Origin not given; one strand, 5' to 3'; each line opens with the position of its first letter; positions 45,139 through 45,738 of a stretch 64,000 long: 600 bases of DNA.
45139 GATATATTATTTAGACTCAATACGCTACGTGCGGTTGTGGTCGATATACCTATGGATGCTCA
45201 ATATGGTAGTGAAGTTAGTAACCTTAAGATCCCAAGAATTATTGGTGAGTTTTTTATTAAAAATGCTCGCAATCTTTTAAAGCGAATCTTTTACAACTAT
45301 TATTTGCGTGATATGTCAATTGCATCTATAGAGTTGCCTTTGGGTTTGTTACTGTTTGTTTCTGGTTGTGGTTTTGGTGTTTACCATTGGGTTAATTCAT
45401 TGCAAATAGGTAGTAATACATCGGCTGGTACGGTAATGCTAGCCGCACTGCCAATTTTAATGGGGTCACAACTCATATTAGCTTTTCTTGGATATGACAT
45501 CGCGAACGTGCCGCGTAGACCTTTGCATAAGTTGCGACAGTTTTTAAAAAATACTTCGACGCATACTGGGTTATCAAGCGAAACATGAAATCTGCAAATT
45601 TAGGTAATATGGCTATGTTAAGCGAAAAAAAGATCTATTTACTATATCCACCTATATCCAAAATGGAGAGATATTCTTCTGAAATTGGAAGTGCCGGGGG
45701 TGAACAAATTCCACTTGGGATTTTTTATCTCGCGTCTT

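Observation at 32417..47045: Three paralogous B12-binding radical-SAM enzymes interleaved with glycosyltransferases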

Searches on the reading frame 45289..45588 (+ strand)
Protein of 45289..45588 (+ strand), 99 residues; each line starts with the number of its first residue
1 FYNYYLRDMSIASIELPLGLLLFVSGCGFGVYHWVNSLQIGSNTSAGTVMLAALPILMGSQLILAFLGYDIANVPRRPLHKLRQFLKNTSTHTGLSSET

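Call 73: search_protein_families(library=pfam, proteins=[window:45289-45588:+], max_evalue=1)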
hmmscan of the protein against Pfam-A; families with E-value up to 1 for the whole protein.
window:45289-45588:+ (99 aa): 2 families
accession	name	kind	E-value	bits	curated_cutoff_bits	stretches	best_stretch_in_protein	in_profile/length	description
PF15664.10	TMEM252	-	0.32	11.1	27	1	7-36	10-39/139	Transmembrane protein 252 family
PF19762.4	DUF6249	-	0.36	11.2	33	1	16-65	56-99/104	Domain of unknown function (DUF6249)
